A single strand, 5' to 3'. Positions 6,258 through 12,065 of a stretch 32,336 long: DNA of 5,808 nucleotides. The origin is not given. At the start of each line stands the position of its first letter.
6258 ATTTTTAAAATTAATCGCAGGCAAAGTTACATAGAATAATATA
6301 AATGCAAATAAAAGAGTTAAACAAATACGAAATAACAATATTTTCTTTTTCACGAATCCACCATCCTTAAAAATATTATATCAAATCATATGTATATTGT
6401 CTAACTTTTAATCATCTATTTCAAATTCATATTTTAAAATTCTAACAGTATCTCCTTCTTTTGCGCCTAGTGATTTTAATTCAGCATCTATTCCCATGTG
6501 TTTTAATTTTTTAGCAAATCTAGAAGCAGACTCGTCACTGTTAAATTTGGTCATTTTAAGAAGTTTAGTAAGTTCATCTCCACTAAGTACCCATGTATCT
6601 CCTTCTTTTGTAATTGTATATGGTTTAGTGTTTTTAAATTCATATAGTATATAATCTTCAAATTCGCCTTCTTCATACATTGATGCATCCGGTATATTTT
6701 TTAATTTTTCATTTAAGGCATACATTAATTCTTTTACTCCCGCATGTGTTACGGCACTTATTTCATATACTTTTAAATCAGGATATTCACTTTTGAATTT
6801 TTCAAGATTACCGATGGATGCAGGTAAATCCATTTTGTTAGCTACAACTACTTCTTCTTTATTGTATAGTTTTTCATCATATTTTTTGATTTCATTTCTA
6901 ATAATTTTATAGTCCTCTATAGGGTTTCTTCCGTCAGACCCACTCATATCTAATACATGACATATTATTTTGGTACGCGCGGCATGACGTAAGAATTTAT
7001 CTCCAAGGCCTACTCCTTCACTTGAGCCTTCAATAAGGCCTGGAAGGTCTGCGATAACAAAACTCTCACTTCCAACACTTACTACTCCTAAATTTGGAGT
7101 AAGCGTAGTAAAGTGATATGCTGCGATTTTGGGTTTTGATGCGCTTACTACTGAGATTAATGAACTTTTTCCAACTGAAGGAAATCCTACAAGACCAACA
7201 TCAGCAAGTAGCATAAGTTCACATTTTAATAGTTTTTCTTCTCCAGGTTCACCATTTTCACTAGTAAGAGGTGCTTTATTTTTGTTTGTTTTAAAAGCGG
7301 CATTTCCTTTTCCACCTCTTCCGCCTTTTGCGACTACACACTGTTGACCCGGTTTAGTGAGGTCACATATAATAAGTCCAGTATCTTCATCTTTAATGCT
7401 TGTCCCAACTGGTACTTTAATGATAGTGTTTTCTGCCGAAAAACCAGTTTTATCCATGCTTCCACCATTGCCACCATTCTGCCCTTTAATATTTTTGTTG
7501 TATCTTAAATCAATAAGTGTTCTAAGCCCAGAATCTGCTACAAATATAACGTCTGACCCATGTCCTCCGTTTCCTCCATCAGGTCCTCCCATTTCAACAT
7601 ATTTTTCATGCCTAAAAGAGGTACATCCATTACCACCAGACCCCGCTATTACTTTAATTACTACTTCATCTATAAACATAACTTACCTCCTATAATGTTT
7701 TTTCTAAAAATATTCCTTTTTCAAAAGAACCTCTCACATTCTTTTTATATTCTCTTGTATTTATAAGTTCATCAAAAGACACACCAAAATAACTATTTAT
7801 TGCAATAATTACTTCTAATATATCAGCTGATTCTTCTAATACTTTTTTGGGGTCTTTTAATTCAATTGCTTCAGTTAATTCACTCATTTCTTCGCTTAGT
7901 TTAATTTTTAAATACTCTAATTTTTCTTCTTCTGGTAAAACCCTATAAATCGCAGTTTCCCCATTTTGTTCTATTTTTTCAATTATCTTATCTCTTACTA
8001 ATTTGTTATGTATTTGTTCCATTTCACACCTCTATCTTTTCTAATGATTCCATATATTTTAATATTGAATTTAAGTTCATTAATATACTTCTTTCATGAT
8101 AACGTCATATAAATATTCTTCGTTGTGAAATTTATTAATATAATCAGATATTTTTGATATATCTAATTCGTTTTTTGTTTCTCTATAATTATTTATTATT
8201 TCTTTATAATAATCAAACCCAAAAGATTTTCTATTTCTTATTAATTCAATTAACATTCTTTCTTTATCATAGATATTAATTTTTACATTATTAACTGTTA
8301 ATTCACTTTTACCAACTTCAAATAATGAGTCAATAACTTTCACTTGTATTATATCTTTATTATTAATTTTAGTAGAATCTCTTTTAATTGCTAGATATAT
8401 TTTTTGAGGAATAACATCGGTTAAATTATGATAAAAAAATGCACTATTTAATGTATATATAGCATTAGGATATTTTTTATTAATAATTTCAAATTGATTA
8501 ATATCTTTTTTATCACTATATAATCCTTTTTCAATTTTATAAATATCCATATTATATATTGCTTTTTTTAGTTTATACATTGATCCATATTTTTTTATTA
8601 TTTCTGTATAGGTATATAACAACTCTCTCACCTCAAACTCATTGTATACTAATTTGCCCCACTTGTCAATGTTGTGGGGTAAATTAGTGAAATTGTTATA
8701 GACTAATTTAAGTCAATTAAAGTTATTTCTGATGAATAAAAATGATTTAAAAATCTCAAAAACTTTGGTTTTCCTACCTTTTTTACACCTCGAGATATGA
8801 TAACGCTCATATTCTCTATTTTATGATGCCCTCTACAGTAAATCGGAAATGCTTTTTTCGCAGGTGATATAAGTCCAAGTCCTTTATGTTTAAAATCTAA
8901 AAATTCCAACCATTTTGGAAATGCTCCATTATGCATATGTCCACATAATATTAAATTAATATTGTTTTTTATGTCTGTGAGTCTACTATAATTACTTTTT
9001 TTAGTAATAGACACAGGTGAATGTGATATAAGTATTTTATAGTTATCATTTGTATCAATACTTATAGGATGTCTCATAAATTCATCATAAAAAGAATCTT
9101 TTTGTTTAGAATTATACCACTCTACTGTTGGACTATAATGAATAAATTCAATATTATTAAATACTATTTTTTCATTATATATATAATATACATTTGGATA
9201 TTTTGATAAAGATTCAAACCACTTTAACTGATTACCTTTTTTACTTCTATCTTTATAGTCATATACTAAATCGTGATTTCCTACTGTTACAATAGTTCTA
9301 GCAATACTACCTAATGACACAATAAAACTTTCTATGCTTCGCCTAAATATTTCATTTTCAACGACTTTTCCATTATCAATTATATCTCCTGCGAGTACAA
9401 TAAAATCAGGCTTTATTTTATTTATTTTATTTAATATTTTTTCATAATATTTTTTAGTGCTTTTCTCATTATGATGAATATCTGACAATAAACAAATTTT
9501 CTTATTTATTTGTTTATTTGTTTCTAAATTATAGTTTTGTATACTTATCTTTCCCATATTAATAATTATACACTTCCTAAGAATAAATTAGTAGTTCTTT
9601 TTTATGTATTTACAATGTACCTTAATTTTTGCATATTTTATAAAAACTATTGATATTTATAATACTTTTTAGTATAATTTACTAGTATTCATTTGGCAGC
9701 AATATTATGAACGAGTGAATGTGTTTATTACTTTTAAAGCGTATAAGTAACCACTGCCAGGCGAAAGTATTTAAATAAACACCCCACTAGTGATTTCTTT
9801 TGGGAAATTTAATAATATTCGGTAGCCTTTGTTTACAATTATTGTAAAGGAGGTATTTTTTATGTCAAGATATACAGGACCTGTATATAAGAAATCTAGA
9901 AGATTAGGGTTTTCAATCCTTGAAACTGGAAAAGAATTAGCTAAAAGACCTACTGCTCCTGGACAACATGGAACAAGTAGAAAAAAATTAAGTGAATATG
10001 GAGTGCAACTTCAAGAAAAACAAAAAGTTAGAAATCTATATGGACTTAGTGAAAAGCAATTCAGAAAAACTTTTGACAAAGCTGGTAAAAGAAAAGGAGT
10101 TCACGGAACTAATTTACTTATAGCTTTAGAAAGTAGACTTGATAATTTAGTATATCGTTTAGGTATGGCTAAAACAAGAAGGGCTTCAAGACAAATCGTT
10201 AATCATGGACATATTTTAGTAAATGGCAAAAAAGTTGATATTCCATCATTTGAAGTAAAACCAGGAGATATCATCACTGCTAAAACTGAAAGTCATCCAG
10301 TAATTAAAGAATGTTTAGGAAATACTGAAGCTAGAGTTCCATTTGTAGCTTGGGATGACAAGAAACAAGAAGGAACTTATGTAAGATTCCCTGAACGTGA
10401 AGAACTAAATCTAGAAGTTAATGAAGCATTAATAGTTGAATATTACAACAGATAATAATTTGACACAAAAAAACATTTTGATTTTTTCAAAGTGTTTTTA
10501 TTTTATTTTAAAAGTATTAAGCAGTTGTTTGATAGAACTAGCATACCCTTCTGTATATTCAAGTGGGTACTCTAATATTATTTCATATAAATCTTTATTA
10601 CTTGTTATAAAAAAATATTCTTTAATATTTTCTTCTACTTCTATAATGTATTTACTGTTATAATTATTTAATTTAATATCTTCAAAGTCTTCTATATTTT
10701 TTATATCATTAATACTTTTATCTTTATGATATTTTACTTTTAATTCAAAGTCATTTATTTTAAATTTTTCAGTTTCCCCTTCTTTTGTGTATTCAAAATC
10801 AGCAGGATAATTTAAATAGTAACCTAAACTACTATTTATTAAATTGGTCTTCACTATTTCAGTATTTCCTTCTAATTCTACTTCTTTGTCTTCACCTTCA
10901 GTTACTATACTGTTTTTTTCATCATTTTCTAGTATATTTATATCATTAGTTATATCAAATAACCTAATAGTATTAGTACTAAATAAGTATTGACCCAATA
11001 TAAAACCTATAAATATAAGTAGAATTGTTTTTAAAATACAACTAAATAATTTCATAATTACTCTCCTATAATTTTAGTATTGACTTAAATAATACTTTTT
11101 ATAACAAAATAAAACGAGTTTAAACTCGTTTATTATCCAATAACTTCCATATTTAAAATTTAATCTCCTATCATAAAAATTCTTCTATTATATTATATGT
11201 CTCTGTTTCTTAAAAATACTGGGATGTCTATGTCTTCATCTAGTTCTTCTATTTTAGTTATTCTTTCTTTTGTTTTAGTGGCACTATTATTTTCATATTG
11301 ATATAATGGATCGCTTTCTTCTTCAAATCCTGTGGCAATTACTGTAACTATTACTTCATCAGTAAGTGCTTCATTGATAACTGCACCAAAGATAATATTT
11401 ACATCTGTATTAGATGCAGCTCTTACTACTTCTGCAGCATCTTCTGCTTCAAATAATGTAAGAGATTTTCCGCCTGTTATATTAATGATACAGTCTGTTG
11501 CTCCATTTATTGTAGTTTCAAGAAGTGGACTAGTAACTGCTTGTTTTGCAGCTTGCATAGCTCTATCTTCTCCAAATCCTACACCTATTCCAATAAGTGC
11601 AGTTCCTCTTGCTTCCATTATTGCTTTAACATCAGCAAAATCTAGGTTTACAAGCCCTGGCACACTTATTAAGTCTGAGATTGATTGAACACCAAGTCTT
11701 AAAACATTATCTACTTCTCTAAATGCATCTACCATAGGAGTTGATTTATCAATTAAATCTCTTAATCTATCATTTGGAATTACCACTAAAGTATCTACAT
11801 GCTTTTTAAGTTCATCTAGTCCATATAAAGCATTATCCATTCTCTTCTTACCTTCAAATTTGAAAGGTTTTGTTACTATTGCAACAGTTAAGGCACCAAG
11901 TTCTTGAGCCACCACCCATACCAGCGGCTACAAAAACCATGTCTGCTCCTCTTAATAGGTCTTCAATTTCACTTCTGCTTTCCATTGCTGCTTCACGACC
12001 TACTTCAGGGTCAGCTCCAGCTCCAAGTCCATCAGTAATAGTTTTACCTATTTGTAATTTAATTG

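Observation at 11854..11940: ftsZ is split by an out-of-frame internal deletion that removes the tubulin-signature GTP-binding loop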

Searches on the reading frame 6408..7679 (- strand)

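Call 27: search_protein_families(library=pfam, proteins=[window:6408-7679:-], max_evalue=0.001)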
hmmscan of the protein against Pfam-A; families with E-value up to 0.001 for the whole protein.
window:6408-7679:- (423 aa): 4 families
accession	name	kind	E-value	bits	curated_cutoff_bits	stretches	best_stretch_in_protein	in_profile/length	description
PF01018.28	GTP1_OBG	-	3e-56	189.8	27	1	3-156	1-154/155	GTP1/OBG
PF01926.29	MMR_HSR1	-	3.1e-23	82.5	21.9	1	160-282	1-113/113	50S ribosome-binding GTPase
PF09269.16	DUF1967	-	2.5e-22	79.2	27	1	354-420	1-69/70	Domain of unknown function (DUF1967)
PF02421.24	FeoB_N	-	5.2e-07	29.8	27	1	161-220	3-64/156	Ferrous iron transport protein B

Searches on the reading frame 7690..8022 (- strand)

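Call 27: search_protein_families(library=pfam, proteins=[window:7690-8022:-], max_evalue=0.001)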
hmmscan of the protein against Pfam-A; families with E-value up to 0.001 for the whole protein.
window:7690-8022:- (110 aa): 3 families
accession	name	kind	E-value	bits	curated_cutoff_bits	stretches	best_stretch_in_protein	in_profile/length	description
PF01503.22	PRA-PH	-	7.3e-06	26.8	21.3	1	31-88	23-80/86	Phosphoribosyl-ATP pyrophosphohydrolase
PF03819.22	MazG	-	0.00016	22.3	22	1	37-88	5-60/74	MazG nucleotide pyrophosphohydrolase domain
PF12643.12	MazG-like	-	0.00054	20.6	27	1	35-101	8-73/85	MazG-like family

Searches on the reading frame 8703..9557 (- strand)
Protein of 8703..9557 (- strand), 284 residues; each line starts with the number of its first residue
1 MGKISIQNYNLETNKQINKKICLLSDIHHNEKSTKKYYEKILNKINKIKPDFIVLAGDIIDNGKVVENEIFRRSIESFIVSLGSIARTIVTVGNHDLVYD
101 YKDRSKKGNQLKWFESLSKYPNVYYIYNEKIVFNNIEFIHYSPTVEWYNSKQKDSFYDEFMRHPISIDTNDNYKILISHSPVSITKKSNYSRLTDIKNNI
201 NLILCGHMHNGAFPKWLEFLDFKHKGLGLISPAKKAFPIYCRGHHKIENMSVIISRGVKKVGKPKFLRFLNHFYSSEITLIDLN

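Call 12: search_protein_families(library=pfam, proteins=[window:8703-9557:-], max_evalue=0.001)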
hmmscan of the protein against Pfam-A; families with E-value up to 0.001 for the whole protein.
window:8703-9557:- (284 aa): 2 families
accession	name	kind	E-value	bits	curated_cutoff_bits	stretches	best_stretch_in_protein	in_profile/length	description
PF00149.33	Metallophos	-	8.7e-20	72.4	21.5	1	20-210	2-190/191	Calcineurin-like phosphoesterase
PF12850.12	Metallophos_2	-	1.2e-07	32.3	27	1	20-210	2-118/154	Calcineurin-like phosphoesterase superfamily domain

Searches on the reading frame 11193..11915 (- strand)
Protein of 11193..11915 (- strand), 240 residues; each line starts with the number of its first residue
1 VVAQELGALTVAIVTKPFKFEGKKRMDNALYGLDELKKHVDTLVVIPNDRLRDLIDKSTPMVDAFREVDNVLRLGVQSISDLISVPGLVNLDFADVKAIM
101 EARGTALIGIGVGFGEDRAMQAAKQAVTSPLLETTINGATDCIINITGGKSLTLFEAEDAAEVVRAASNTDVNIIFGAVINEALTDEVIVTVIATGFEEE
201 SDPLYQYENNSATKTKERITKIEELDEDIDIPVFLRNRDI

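Call 4: search_protein_families(library=pfam, proteins=[window:11193-11915:-], max_evalue=0.01)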
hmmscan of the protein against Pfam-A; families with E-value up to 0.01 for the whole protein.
window:11193-11915:- (240 aa): 2 families
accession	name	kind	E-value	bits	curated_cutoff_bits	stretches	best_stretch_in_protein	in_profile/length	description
PF12327.13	FtsZ_C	-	2.9e-30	104.9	27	1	104-198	1-95/95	FtsZ family, C-terminal domain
PF00091.31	Tubulin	-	5.4e-13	50.1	33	1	3-55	134-189/190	Tubulin/FtsZ family, GTPase domain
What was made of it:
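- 11193..11909 (-): ftsZ C-terminal segment (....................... plus stop): the rest of the GTPase domain with the T7 loop NLDFAD, the FtsZ_C domain and the conserved C-terminal peptide. Pfam Tubulin 134-189 and FtsZ_C 1-95/95 (call 4).
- On FtsZ (TIGR00065 equivalog): PF12327 matches 1-95/95 (call 4).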

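Call 45: search_protein_families(library=ncbifam, proteins=[window:11193-11912:-], max_evalue=0.001)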
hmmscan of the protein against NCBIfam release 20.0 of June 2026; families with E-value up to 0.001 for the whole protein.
window:11193-11912:- (239 aa): 1 family
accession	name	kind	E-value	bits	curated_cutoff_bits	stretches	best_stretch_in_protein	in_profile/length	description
TIGR00065.1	ftsZ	equivalog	4.1e-69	233.6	295.2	1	2-216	127-345/353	cell division protein FtsZ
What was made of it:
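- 11193..11909 (-): TIGR00065 profile 127-345 at 234 bits (call 45).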
